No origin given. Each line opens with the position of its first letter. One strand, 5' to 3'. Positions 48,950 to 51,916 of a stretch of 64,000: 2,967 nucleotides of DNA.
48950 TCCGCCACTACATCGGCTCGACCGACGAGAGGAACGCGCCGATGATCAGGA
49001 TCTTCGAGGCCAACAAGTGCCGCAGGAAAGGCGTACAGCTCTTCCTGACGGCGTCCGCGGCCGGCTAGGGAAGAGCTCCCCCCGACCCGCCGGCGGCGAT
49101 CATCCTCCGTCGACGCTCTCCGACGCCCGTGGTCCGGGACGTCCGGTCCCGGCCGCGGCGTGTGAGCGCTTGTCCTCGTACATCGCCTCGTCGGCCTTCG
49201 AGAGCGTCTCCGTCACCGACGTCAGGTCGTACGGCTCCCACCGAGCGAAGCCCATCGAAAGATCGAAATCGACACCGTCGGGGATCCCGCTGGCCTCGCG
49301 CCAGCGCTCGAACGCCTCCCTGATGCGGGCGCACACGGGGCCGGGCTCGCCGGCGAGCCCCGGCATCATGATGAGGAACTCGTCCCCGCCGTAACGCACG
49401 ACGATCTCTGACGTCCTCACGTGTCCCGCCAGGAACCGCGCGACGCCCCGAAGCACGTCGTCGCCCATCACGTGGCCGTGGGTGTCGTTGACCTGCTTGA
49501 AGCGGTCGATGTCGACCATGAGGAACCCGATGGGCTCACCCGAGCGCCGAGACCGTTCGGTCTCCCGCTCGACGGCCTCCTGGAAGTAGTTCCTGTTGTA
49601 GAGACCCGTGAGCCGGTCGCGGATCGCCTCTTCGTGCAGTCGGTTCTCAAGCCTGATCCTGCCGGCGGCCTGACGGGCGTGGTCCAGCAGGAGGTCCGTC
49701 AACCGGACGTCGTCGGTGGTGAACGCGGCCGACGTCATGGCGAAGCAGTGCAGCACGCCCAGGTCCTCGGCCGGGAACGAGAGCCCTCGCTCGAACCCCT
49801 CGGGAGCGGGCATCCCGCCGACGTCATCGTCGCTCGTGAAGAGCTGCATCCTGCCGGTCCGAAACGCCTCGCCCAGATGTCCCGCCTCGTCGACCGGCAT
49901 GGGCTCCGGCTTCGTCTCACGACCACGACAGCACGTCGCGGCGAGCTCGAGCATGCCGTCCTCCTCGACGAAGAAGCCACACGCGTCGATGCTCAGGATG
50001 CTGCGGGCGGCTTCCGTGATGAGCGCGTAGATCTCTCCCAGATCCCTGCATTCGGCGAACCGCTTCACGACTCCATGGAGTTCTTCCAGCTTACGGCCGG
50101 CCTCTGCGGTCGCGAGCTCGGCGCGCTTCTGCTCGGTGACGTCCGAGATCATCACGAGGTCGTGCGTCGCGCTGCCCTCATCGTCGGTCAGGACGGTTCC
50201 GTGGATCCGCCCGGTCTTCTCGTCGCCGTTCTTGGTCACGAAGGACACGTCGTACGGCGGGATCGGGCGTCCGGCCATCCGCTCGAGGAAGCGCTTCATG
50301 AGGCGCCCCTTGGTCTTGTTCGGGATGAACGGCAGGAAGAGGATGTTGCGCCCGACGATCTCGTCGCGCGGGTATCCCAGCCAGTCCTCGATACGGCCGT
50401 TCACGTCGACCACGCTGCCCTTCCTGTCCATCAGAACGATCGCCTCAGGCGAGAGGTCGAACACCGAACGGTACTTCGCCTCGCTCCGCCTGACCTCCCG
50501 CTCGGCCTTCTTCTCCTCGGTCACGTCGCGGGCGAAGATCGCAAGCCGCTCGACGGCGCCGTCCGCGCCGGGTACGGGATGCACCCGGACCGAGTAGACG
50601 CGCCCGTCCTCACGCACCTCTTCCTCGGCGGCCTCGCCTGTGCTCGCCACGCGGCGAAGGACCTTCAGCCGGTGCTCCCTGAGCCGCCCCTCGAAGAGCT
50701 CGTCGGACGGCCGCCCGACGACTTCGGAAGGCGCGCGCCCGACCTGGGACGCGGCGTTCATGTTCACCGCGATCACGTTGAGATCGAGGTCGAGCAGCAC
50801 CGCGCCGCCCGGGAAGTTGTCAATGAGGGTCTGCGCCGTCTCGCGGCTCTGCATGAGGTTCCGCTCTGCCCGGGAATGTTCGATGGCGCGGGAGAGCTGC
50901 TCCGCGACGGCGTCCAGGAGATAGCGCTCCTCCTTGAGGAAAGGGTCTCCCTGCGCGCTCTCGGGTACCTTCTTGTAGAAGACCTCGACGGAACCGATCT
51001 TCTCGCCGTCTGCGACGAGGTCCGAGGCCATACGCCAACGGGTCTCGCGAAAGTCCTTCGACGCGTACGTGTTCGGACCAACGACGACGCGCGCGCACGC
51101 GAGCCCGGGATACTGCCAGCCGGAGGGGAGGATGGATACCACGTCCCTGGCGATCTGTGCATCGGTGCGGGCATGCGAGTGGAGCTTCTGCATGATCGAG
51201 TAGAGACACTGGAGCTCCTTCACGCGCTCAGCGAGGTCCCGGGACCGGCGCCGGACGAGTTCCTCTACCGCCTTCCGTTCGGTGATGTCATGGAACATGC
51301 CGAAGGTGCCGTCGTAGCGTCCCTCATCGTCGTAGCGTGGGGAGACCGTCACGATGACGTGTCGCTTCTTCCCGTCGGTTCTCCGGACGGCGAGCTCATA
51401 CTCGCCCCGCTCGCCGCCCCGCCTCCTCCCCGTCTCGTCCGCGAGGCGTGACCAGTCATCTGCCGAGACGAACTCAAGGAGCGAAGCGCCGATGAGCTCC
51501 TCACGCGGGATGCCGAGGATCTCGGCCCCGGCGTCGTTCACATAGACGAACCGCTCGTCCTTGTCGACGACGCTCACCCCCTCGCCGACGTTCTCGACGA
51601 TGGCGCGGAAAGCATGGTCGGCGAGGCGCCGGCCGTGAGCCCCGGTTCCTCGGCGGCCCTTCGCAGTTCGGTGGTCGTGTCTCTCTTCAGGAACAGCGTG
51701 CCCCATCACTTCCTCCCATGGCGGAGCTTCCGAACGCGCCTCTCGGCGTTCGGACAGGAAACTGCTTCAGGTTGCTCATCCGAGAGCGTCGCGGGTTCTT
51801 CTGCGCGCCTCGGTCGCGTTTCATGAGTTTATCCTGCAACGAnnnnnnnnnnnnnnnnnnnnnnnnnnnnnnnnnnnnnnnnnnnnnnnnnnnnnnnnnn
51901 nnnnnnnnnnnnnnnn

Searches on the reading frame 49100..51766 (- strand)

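Call 23: search_protein_families(library=pfam, proteins=[window:49100-51766:-], max_evalue=0.00001)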
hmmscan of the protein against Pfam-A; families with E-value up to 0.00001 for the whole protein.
window:49100-51766:- (888 aa): 10 families
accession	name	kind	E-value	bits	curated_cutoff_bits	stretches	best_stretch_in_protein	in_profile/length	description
PF08448.16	PAS_4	-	4.4e-45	152.9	23.1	3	58-165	2-109/110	PAS fold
PF00989.32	PAS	-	2.6e-41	140.6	22.6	3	53-161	3-113/113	PAS fold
PF00990.26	GGDEF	-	3.1e-38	131.5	23.8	1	714-869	1-158/161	Diguanylate cyclase, GGDEF domain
PF13426.13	PAS_9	-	8.6e-38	129.2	27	3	62-163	2-103/103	PAS domain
PF13188.13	PAS_8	-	1.6e-20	72.6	21.8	2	53-104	3-54/65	PAS domain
PF08447.18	PAS_3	-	6.7e-14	52.4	25.6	1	74-150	2-81/89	PAS fold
PF13185.12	GAF_2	-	2.4e-13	50.9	28.6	1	574-700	2-134/136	GAF domain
PF12860.13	PAS_7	-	3.7e-11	43.6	27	0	57-100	1-45/115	PAS fold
PF13596.12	PAS_10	-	1.5e-10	42.1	22.1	0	63-162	11-106/106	PAS domain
PF01590.32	GAF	-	4.8e-06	27.6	22.4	0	575-699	1-131/133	GAF domain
